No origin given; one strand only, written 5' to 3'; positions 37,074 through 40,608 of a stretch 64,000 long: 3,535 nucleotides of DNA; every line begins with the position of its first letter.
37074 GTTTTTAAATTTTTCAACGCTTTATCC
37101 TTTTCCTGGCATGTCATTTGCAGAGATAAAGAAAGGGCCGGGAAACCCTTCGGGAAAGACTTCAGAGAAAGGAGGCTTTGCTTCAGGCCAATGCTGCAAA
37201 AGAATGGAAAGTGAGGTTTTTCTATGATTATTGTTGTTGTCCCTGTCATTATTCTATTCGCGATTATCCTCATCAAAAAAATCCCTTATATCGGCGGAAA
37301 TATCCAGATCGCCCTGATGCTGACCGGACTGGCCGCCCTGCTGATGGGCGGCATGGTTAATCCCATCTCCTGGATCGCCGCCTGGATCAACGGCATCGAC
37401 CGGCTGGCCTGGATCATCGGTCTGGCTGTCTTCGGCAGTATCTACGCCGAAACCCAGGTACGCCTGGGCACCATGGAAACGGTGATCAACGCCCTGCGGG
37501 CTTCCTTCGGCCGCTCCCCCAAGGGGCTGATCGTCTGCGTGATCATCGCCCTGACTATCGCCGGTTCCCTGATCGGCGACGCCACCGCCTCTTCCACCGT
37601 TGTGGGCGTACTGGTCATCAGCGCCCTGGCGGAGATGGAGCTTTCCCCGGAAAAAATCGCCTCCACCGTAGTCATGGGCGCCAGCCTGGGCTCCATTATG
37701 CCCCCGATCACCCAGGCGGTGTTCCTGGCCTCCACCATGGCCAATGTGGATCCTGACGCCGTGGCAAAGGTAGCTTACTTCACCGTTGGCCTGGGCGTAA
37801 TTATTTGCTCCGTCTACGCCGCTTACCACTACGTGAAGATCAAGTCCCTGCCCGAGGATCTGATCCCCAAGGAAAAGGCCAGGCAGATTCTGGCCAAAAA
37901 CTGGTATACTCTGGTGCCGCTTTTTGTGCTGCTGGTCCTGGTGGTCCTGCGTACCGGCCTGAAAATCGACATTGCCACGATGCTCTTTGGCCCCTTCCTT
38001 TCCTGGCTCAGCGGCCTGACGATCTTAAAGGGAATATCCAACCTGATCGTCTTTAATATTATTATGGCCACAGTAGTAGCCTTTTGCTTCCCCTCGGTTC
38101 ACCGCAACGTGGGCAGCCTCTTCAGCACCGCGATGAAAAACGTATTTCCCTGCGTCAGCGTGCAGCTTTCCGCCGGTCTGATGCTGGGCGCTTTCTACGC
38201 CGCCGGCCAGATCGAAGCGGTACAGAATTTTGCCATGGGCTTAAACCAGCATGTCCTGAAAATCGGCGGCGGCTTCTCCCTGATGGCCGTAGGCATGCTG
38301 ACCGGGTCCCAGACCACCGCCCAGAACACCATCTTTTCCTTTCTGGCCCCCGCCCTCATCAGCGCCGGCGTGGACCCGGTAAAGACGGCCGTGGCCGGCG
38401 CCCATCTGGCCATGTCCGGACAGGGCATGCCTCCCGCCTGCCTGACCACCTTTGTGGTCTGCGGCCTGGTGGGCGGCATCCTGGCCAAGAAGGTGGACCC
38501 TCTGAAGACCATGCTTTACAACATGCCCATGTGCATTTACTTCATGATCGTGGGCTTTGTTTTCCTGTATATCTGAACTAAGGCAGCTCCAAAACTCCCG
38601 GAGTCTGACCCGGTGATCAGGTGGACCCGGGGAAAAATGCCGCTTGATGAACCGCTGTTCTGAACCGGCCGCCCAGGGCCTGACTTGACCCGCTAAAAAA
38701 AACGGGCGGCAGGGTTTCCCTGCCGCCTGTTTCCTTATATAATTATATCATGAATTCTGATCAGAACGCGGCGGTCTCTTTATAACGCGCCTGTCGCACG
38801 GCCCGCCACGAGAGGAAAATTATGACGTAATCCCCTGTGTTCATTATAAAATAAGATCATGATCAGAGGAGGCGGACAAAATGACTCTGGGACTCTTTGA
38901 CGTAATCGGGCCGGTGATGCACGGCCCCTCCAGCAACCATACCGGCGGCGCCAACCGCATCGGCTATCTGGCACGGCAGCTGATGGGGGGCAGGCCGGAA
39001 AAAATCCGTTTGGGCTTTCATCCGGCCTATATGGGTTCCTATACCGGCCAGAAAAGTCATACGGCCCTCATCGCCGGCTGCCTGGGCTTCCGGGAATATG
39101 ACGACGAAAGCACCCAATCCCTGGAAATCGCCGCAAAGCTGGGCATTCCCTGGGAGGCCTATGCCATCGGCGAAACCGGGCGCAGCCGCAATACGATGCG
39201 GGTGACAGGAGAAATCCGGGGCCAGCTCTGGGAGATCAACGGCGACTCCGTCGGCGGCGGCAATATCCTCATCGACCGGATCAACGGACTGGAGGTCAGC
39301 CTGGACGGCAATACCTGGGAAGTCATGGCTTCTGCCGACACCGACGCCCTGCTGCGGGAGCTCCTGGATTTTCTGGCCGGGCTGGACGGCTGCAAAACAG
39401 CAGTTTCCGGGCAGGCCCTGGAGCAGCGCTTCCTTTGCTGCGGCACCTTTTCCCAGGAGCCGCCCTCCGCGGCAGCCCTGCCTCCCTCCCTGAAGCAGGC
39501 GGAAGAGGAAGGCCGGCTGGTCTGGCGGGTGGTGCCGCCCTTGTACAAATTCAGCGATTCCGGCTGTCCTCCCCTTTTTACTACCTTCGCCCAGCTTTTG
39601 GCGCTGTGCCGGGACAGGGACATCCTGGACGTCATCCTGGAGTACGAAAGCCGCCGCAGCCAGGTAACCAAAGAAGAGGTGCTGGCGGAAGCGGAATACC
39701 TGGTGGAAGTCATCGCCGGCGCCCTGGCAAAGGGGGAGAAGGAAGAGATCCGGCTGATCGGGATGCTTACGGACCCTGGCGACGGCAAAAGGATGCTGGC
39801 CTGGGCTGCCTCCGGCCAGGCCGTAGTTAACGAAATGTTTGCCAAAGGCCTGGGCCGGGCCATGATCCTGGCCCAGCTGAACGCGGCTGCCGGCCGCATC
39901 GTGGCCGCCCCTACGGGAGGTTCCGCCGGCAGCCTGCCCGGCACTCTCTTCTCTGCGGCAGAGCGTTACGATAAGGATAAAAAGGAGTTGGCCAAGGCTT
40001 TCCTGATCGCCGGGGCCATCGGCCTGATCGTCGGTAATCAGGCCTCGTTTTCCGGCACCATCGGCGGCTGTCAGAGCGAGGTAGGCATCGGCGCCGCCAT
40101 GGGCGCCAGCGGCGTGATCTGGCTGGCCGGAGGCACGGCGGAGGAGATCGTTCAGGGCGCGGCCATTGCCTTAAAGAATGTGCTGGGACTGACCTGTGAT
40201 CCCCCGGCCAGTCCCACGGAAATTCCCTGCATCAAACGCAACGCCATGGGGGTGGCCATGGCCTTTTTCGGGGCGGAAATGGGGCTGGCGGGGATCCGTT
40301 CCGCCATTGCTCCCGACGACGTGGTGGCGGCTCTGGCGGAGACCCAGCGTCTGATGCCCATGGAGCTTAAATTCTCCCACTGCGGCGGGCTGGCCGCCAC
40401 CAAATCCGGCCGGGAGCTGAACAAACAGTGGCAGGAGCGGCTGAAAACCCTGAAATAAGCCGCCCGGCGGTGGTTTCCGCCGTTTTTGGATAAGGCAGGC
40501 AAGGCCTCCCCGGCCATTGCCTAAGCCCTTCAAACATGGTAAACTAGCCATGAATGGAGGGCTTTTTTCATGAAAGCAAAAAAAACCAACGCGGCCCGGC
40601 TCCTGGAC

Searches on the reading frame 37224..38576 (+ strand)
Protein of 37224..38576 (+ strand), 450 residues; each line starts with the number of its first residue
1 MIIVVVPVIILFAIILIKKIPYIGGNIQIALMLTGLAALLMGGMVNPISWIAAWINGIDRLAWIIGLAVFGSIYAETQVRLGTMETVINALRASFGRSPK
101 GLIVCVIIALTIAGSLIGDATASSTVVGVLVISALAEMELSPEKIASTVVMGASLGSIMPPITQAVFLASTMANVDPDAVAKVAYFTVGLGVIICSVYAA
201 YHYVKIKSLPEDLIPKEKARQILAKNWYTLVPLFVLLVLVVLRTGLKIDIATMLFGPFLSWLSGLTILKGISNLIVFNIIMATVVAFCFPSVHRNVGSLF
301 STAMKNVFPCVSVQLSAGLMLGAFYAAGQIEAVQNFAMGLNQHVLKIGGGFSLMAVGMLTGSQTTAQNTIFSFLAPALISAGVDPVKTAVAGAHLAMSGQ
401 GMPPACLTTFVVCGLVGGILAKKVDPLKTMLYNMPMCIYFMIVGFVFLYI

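Call 45: search_protein_families(library=pfam, proteins=[window:37224-38576:+], max_evalue=0.01)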
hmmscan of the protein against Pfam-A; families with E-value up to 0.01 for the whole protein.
window:37224-38576:+ (450 aa): 2 families
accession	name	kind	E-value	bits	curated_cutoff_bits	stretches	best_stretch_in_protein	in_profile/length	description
PF06808.19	DctM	-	1.9e-09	37.3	23.8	1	23-443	10-403/413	Tripartite ATP-independent periplasmic transporter, DctM component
PF03553.21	Na_H_antiporter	-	0.00034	20.4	23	1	22-195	118-291/303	Na+/H+ antiporter family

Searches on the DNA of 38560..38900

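Call 47: search_rna_families(source=window, start=38560, end=38900, threshold=evalue, max_evalue=5)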
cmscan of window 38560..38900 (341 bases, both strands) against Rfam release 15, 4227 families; matches with E-value up to 5: 14.
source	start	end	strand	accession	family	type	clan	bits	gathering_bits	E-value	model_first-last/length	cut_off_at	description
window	38695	38758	+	RF02031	tpke11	Gene; sRNA;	-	26.2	43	0.0012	1-77/77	no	tpke11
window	38692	38786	-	RF00558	L20_leader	Cis-reg; leader;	-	25.9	58.7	0.0039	1-127/127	no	Ribosomal protein L20 leader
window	38691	38754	-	RF02067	STnc310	Gene; sRNA;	-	25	40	0.013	1-61/61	no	Salmonella enterica sRNA STnc310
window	38697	38761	-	RF02551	DapZ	Cis-reg;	-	23.9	56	0.041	1-78/78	no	ABC transporter regulator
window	38680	38749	-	RF02031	tpke11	Gene; sRNA;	-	22.9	43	0.0092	1-77/77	no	tpke11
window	38626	38724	-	RF01032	mir-554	Gene; miRNA;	-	19.4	100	0.18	1-91/91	no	mir-554 microRNA precursor family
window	38683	38742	+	RF02067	STnc310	Gene; sRNA;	-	19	40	0.34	1-61/61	no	Salmonella enterica sRNA STnc310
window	38699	38805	-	RF00166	PrrB_RsmZ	Gene; sRNA;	CL00106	18.8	44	0.023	1-133/133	no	PrrB/RsmZ RNA family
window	38693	38757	-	RF04319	BTncRNA_FopS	Gene; sRNA;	-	16.5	56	3.9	1-71/71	no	Bacteroidetes FopS (family of paralogous sRNAs)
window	38800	38873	-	RF00105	SNORD115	Gene; snRNA; snoRNA; CD-box;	-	16.4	39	2.3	1-82/82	no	Small nucleolar RNA SNORD115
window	38694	38734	+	RF00084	CsrC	Gene; sRNA;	CL00106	16.2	61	0.0069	205-244/255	no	CsrC RNA family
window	38676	38733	+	RF02985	ftsZ-DE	Gene; sRNA;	-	15.2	72.2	1.7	1-69/69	no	ftsZ-DE RNA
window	38683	38750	+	RF02621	BSnc120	Gene; sRNA;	-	15.1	114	1.7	1-88/88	no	Brucella sRNA 120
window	38853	38896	+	RF02089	CLRN1-AS1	Gene; lncRNA;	-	11.6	48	1.3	1-79/79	no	CLRN1 antisense RNA 1 conserved region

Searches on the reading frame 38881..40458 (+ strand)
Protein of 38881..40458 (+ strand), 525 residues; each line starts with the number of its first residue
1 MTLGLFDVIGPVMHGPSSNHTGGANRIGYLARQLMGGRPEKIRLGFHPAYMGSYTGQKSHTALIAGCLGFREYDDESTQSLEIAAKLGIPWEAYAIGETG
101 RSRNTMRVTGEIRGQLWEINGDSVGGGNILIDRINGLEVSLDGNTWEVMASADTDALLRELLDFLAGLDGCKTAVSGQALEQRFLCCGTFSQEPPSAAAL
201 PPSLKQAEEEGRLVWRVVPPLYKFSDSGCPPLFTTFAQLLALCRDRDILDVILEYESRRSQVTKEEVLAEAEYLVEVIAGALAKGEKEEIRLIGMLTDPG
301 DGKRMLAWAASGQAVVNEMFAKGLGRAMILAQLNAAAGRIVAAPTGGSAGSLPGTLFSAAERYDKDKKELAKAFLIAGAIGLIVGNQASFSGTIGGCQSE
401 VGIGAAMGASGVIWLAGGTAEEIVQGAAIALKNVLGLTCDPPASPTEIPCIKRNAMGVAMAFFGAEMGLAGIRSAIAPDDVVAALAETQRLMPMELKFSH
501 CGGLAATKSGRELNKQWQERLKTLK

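Call 45: search_protein_families(library=pfam, proteins=[window:38881-40458:+], max_evalue=0.01)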
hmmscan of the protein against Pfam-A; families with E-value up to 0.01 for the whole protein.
window:38881-40458:+ (525 aa): 1 family
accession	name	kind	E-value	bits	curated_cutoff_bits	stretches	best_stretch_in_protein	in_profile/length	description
PF03313.21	SDH_alpha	-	1.5e-55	189.2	26.4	1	247-505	5-260/260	Serine dehydratase alpha chain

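Call 54: find_homologous_proteins(query=window:38881-40458:+, max_evalue=1e-100)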
Query window:38881-40458:+ (525 aa): 78 proteins with E <= 1e-100 among 8000 candidates.
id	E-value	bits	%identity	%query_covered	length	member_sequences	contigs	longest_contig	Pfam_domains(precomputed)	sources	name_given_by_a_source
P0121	0.0e+0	1168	100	100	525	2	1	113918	PF03313.22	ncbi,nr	ncbi:MAG: L-serine ammonia-lyase, iron-sulfur-dependent, subunit alpha [Peptococcaceae bacterium]|nr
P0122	2.6e-285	965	82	100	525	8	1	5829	PF03313.22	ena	-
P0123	4.1e-282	954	80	100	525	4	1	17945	PF03313.22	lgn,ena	-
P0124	3.5e-267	905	76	100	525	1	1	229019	PF03313.22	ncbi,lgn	-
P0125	5.6e-266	901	75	100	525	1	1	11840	PF03313.22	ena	-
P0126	3.6e-264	895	75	100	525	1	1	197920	PF03313.22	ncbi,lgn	-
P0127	8.0e-264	894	75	100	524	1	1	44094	PF03313.22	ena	-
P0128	1.2e-236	805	68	100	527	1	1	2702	PF03313.22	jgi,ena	-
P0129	1.9e-221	754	63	100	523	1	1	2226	PF03313.22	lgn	-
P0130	1.6e-216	738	64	100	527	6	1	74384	PF03313.22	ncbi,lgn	-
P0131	1.4e-212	725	63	100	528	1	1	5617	PF03313.22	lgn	-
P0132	2.9e-212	724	61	100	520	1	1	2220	PF03313.22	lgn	-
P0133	1.6e-210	718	62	100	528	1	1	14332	PF03313.22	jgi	jgi:L-serine dehydratase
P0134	9.4e-207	706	61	100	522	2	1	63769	PF03313.22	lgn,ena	-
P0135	1.9e-197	675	59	100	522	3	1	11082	PF03313.22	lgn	-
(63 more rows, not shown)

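Call 55: find_encoding_contigs(protein=P0123, flank=10000, max_places=3)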
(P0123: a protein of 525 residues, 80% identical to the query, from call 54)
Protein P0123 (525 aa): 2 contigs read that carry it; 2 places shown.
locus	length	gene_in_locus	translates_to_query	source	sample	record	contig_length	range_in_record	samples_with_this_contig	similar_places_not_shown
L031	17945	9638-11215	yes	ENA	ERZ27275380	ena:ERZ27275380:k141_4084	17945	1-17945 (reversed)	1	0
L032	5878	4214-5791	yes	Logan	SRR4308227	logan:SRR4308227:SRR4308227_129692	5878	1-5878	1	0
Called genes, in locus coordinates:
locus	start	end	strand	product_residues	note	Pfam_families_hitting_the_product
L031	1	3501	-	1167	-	?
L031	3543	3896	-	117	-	PF08378:NERD, PF02021:UPF0102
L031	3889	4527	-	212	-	PF01351:RNase_HII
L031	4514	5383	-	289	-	PF01926:MMR_HSR1, PF02421:FeoB_N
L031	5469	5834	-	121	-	PF01245:Ribosomal_L19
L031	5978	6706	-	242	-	PF01746:tRNA_m1G_MT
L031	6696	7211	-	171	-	PF01782:RimM, PF05239:PRC, PF24986:PRC_RimM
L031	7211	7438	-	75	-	PF13083:KH_KhpA-B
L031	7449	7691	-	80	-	PF00886:Ribosomal_S16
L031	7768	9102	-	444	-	PF02881:SRP54_N, PF06414:Zeta_toxin (faint), PF13401:AAA_22 (weak), PF00448:SRP54, PF02978:SRP_SPB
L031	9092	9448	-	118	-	PF04297:UPF0122, PF04545:Sigma70_r4 (weak), PF08281:Sigma70_r4_2 (weak)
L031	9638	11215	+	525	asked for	PF03313:SDH_alpha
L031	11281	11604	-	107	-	PF00085:Thioredoxin, PF00578:AhpC-TSA (weak), PF13098:Thioredoxin_2, PF14595:Thioredoxin_9 (weak), PF13905:Thioredoxin_8 (faint)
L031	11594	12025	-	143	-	PF04246:RseC_MucC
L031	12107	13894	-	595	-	PF01336:tRNA_anti-codon, PF00152:tRNA-synt_2, PF01409:tRNA-synt_2d (faint), PF02938:GAD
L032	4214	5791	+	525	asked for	PF03313:SDH_alpha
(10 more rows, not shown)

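Call 56: find_encoding_contigs(protein=P0122, flank=10000, max_places=3)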
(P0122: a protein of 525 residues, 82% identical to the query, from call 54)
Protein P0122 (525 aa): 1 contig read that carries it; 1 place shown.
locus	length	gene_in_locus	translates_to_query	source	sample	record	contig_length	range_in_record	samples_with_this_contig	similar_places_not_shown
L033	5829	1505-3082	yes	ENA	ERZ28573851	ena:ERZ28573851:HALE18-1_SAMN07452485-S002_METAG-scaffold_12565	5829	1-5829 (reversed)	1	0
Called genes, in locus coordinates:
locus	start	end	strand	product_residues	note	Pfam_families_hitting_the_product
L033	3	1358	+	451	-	?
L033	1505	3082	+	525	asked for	PF03313:SDH_alpha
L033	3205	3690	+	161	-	PF04073:tRNA_edit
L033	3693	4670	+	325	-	PF00781:DAGK_cat, PF19279:YegS_C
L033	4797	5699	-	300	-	-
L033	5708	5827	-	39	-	?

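Call 57: find_encoding_contigs(protein=P0124, flank=10000, max_places=2)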
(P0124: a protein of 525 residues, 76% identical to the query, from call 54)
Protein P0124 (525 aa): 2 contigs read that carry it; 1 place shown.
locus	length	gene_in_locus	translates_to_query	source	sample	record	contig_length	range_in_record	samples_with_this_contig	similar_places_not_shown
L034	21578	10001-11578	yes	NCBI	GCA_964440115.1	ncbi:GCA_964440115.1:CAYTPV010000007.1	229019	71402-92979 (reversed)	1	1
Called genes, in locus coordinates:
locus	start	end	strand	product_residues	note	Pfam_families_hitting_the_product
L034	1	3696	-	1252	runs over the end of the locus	PF09594:GT87 (weak), PF02366:PMT, PF13231:PMT_2, PF16192:PMT_4TMC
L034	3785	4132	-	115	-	PF08378:NERD (weak), PF02021:UPF0102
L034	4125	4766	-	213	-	PF01351:RNase_HII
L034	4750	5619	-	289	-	PF01926:MMR_HSR1, PF02421:FeoB_N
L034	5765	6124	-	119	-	PF01245:Ribosomal_L19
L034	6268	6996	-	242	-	PF01746:tRNA_m1G_MT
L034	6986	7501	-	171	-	PF01782:RimM, PF05239:PRC, PF24986:PRC_RimM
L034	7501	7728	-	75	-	PF13083:KH_KhpA-B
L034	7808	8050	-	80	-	PF00886:Ribosomal_S16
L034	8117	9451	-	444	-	PF02881:SRP54_N, PF00448:SRP54, PF02978:SRP_SPB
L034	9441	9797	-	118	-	PF04297:UPF0122, PF04545:Sigma70_r4 (weak), PF08281:Sigma70_r4_2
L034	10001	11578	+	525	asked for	PF03313:SDH_alpha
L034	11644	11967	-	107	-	PF00085:Thioredoxin, PF00578:AhpC-TSA (weak), PF13098:Thioredoxin_2, PF14595:Thioredoxin_9 (weak), PF13905:Thioredoxin_8 (faint)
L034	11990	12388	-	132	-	PF04246:RseC_MucC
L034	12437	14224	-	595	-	PF01336:tRNA_anti-codon, PF00152:tRNA-synt_2, PF01409:tRNA-synt_2d (faint), PF02938:GAD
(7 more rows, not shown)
